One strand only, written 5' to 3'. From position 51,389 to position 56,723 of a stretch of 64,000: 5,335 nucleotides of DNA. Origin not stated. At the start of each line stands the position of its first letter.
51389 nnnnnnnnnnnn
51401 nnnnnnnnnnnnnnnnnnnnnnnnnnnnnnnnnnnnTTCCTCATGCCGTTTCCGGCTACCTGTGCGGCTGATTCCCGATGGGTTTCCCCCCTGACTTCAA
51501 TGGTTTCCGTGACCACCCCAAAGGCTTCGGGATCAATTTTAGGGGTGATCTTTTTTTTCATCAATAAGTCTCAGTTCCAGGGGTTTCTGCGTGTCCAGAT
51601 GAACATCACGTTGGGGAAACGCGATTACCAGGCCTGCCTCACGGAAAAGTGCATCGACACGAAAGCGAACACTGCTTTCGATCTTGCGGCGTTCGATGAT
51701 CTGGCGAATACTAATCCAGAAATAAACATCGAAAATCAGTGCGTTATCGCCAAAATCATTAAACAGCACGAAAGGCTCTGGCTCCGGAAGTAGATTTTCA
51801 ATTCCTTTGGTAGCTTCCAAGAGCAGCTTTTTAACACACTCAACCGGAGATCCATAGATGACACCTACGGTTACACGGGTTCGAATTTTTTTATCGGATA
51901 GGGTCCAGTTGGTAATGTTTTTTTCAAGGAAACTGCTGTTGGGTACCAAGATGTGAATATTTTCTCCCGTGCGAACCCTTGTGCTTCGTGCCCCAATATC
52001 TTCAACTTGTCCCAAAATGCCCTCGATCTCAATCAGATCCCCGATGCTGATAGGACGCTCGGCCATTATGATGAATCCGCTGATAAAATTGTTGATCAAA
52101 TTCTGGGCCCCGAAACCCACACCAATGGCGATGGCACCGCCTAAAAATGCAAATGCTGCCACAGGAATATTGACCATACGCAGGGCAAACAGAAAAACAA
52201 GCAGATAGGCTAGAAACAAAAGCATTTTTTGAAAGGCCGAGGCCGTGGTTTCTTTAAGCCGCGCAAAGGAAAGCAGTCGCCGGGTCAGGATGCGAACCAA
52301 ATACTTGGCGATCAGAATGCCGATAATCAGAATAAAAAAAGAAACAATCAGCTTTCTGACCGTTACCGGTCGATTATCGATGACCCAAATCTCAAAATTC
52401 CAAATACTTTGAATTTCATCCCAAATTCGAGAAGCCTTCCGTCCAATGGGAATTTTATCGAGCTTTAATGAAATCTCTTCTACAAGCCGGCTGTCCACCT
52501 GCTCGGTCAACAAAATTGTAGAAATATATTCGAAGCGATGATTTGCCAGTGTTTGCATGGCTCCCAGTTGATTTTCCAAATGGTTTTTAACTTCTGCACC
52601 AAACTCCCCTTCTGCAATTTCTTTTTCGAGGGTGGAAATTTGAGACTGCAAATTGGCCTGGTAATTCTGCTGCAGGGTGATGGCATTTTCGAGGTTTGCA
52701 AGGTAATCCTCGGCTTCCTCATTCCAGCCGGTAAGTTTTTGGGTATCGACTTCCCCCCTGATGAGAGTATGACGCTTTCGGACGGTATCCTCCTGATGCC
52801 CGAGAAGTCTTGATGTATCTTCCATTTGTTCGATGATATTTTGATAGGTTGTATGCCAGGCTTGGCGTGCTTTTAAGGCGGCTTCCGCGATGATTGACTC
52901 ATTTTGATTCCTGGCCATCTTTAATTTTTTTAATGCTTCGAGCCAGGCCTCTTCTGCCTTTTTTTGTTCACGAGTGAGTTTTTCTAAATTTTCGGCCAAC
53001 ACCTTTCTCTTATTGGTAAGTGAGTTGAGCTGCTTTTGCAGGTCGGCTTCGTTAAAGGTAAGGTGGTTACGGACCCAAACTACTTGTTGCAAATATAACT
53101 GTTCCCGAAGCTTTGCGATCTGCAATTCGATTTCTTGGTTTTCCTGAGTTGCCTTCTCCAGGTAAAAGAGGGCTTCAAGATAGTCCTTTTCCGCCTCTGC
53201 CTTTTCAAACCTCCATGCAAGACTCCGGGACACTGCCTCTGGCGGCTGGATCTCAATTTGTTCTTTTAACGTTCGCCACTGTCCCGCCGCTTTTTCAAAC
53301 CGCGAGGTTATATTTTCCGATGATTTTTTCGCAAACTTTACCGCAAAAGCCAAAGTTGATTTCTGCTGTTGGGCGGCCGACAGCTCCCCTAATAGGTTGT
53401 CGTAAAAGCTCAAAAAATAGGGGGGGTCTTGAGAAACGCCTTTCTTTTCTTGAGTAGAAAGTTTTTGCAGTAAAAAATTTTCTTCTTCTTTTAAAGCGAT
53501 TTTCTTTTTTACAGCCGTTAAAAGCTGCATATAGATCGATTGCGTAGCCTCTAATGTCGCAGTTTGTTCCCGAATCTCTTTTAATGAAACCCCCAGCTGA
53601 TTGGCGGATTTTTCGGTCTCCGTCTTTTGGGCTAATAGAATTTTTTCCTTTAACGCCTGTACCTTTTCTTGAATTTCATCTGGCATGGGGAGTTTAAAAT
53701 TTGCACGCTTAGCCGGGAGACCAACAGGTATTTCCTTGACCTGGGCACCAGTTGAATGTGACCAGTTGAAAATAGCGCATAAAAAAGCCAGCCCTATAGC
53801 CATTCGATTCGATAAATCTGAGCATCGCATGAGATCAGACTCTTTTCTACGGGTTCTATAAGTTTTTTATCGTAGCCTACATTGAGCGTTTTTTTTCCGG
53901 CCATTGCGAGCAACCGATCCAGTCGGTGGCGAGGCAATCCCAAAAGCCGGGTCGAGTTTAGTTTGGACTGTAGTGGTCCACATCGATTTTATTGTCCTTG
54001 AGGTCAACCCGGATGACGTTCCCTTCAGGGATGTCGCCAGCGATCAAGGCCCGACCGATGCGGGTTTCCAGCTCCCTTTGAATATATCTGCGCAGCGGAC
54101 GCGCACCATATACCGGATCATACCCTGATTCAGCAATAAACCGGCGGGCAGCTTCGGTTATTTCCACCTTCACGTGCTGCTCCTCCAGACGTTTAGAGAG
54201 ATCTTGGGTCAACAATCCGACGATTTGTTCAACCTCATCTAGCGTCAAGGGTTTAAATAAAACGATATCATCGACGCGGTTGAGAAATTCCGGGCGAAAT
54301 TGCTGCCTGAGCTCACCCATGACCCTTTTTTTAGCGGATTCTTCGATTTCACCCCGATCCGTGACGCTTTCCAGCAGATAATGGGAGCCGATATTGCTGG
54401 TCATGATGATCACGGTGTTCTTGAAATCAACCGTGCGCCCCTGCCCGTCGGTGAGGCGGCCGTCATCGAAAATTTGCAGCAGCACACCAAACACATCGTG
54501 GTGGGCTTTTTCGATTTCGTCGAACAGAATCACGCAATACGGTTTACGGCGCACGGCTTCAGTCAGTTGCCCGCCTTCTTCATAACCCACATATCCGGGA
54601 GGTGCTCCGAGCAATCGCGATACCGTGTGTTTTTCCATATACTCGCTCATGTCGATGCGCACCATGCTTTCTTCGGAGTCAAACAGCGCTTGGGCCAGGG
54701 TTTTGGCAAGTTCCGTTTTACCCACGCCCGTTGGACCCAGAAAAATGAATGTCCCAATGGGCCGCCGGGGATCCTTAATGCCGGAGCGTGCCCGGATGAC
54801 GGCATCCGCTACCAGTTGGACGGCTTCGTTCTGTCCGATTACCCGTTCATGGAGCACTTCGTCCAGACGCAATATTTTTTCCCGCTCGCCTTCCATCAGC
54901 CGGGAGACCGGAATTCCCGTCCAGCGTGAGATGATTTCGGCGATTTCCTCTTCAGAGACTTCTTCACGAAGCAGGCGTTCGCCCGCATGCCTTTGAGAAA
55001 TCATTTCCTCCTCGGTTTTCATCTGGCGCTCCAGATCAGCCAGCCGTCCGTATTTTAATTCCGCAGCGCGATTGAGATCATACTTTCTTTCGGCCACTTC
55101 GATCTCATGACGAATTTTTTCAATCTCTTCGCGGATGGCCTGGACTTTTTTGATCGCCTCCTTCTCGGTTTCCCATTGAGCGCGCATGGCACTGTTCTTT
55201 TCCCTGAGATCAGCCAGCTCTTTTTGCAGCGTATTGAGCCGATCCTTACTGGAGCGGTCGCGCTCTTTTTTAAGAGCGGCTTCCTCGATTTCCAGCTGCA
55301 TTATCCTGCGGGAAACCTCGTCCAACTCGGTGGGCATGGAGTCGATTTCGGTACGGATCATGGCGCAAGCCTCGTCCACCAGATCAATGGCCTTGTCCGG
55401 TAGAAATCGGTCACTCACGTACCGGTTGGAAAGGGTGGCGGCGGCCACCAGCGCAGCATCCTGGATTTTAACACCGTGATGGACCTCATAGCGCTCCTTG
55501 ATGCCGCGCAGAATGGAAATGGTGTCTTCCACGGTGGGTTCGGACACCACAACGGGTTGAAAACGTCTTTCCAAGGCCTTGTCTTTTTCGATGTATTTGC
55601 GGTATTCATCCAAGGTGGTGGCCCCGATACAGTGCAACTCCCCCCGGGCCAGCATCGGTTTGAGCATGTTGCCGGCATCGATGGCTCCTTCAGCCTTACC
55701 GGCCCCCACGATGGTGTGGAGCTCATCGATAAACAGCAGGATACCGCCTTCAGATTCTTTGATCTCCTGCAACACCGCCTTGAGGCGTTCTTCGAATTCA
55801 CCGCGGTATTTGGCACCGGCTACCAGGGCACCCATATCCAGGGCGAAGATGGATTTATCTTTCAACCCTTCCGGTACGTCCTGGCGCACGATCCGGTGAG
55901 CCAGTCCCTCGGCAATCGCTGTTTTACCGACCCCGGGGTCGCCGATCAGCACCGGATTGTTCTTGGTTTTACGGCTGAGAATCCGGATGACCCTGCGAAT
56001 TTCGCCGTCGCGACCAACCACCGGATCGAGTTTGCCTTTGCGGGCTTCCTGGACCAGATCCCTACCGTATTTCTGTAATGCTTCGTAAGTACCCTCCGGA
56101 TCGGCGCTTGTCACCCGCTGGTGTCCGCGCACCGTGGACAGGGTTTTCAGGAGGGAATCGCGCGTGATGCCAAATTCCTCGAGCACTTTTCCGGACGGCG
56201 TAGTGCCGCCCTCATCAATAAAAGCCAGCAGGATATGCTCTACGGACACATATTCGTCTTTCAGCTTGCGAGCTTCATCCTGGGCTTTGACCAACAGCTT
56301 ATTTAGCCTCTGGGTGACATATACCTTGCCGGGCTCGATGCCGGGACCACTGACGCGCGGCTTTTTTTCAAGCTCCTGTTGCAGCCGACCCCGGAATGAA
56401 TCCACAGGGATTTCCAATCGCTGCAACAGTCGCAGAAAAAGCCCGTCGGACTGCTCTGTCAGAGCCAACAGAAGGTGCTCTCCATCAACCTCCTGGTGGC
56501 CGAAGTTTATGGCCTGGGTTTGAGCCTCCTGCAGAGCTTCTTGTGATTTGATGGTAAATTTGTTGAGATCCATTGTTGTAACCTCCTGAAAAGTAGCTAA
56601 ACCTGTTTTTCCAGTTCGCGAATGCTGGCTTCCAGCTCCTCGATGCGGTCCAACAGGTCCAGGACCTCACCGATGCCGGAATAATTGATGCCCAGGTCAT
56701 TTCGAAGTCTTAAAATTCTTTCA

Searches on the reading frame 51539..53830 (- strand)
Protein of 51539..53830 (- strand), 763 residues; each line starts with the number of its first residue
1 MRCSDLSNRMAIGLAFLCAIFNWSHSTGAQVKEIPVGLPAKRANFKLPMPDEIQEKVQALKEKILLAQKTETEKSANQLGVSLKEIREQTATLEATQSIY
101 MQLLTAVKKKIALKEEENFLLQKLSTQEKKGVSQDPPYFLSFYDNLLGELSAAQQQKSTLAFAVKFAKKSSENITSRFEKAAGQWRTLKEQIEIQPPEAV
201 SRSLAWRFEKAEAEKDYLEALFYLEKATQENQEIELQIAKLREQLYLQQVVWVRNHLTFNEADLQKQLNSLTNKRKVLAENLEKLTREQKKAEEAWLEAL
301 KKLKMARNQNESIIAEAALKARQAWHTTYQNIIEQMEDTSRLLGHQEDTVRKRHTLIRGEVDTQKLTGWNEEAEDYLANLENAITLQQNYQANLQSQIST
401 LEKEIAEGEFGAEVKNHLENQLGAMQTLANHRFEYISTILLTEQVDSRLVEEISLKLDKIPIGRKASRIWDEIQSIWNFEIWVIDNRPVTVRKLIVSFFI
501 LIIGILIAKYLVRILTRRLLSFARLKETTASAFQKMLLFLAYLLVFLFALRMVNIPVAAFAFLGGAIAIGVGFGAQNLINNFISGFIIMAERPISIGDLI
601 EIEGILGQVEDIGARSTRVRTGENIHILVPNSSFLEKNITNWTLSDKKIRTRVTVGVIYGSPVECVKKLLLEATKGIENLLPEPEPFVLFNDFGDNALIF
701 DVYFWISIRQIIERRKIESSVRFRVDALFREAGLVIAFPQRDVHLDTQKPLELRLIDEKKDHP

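Call 30: search_protein_families(library=pfam, proteins=[window:51539-53830:-], max_evalue=0.00001)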
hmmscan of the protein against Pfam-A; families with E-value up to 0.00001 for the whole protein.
window:51539-53830:- (763 aa): 2 families
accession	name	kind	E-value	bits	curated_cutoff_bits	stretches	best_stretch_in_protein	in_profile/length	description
PF00924.24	MS_channel_2nd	-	1.2e-22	80.2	20.2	1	577-643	1-67/68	Mechanosensitive ion channel, beta-domain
PF21082.3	MS_channel_3rd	-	8.2e-13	49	21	1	653-735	3-87/88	Mechanosensitive ion channel MscS, C-terminal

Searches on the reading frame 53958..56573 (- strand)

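Call 30: search_protein_families(library=pfam, proteins=[window:53958-56573:-], max_evalue=0.00001)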
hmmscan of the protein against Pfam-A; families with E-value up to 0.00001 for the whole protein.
window:53958-56573:- (871 aa): 14 families
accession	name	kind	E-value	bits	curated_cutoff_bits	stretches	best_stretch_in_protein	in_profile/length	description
PF07724.20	AAA_2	-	1.2e-72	243.8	27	1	604-770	1-166/166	AAA domain (Cdc48 subfamily)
PF17871.7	AAA_lid_9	-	3.2e-35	120.6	22.8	1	347-449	1-103/104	AAA lid domain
PF02861.25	Clp_N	-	1.7e-25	89.3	20.7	2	97-150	1-53/53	Clp amino terminal domain, pathogenicity island component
PF10431.15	ClpB_D2-small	-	1.8e-25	89.2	21.9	1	776-856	1-81/81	C-terminal, D2-small domain, of ClpB protein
PF00004.35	AAA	-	3.9e-24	86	21.2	2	208-321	2-110/131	ATPase family associated with various cellular activities (AAA)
PF07728.20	AAA_5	-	7.9e-20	71.7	22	1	609-730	2-125/139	AAA domain (dynein-related subfamily)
PF13191.12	AAA_16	-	7.1e-11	43.3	32.6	1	185-232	2-52/167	AAA ATPase domain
PF13401.12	AAA_22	-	8.9e-10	39.4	27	0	610-704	9-110/130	AAA domain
PF20720.3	nSTAND3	-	1.6e-08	34.9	27.2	0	194-232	9-45/155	Novel STAND NTPase 3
PF00158.32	Sigma54_activat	-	3.6e-08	33.7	20.2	0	609-725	25-141/168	Sigma-54 interaction domain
PF01695.23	IstB_IS21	-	5.2e-08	33.1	24.1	0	202-269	90-153/238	IstB-like ATP binding protein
PF13173.12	AAA_14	-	3.2e-07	30.9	27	0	610-705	6-88/129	AAA domain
PF05621.17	TniB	-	1.8e-06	27.9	22.4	0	210-343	41-184/189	Bacterial TniB protein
PF01637.24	ATPase_2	-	9.1e-06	26.1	33.2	0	187-295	3-129/225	ATPase domain predominantly from Archaea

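Call 65: search_protein_families(library=ncbifam, proteins=[window:53958-56573:-], max_evalue=1e-10)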
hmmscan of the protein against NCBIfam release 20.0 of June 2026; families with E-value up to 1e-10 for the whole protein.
window:53958-56573:- (871 aa): 8 families
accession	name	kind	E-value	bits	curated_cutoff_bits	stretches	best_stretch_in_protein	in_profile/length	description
TIGR03346.1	chaperone_ClpB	equivalog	0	1376.8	1232.1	1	6-864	1-851/853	ATP-dependent chaperone ClpB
NF008118.0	PRK10865.1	equivalog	0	1094.7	1417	1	1-863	1-853/857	ATP-dependent chaperone ClpB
TIGR03345.1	VI_ClpV1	equivalog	9.2e-250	831.4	884.95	1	9-845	4-837/852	type VI secretion system ATPase TssH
NF033606.1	heat_AAA_ClpK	exception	5.8e-241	802.2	1900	2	9-466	115-571/949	heat shock survival AAA family ATPase ClpK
TIGR02639.1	ClpA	equivalog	1.1e-236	787.5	993.15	2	10-454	5-456/734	ATP-dependent Clp protease ATP-binding subunit ClpA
NF033607.0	disagg_AAA_ClpG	exception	4.3e-236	786.1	1900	2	6-472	89-549/932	AAA family protein disaggregase ClpG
NF008263.0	PRK11034.1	equivalog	7.6e-178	592.8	1350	2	154-413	157-416/758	ATP-dependent Clp protease ATP-binding subunit ClpA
NF003745.1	PRK05342.1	equivalog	7.8e-13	48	359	0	564-630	59-133/418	ATP-dependent Clp protease ATP-binding subunit ClpX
